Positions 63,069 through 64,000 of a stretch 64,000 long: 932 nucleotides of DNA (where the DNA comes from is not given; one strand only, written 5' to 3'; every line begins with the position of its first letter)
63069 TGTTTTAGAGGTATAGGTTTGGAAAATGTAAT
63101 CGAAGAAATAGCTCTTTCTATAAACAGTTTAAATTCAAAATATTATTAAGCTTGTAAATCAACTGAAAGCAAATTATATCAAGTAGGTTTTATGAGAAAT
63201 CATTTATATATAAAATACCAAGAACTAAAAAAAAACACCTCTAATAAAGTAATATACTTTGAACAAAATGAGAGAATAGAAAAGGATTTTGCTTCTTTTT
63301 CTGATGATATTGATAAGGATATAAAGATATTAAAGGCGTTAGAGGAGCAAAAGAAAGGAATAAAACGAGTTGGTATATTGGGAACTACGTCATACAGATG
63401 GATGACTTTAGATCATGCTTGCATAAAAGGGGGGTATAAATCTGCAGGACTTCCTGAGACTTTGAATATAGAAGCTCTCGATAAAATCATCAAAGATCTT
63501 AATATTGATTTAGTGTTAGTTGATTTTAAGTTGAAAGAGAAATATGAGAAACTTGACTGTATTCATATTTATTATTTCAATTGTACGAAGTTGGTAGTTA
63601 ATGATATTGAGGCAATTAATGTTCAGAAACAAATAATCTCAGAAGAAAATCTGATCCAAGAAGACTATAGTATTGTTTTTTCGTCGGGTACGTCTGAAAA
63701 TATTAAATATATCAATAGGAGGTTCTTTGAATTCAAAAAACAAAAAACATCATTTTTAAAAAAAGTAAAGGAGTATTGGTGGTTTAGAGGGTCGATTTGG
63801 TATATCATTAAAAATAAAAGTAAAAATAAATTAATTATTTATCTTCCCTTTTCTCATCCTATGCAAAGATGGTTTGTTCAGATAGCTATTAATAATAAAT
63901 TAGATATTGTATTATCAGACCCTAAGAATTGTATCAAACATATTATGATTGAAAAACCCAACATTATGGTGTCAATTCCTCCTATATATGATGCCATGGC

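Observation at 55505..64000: Carrier-protein cassette with paired atypical alpha/beta-fold proteins, coupled to a MacB-type exporter and a UpxY antiterminator on a mobile element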

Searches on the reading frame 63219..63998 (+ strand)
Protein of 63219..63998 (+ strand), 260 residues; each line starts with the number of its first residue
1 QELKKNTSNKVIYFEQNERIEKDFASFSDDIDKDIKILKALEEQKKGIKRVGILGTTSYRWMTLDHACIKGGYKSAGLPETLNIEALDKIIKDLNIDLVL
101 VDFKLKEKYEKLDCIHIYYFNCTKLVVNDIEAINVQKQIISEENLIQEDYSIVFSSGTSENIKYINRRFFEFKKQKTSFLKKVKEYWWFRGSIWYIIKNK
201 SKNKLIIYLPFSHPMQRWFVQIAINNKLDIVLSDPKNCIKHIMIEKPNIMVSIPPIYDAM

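Call 7: search_protein_families(library=ncbifam, proteins=[window:63219-63998:+], max_evalue=1)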
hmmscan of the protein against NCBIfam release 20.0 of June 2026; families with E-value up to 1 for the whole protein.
window:63219-63998:+ (260 aa): 6 families
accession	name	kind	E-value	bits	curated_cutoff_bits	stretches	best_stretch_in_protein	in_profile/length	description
TIGR01923.1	menE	equivalog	2e-05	23.7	330.15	1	36-171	11-137/442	o-succinylbenzoate--CoA ligase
NF009927.1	PRK13388.1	exception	0.00073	18.1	800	1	43-165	47-167/523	fatty-acid--CoA ligase FadD1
NF005897.1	PRK07867.1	exception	0.0023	16.7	850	1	20-165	20-162/496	long-chain-fatty-acid--CoA ligase FadD17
NF002966.0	PRK03640.1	equivalog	0.0024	16.5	556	1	22-169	28-163/483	o-succinylbenzoate--CoA ligase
NF004837.0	PRK06187.1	subfamily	0.016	13.5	476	1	4-260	19-274/531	long-chain-fatty-acid--CoA ligase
NF041592.1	carboxyl_red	equivalog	0.027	12.1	1300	1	39-132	92-183/1160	carboxylic acid reductase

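Call 8: search_protein_families(library=pfam, proteins=[window:63219-63998:+], max_evalue=1)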
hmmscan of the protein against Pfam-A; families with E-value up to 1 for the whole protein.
window:63219-63998:+ (260 aa): 3 families
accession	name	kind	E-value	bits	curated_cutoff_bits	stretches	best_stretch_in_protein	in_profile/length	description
PF00501.34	AMP-binding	-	4.3e-10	39.4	29.9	1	28-260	28-270/384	AMP-binding enzyme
PF18997.6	DUF5727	-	0.048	13.6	26.5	1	41-128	85-171/190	Domain of unknown function (DUF5727)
PF09034.15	TRADD_N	-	0.069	13.6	25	1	225-249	73-97/112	TRADD, N-terminal domain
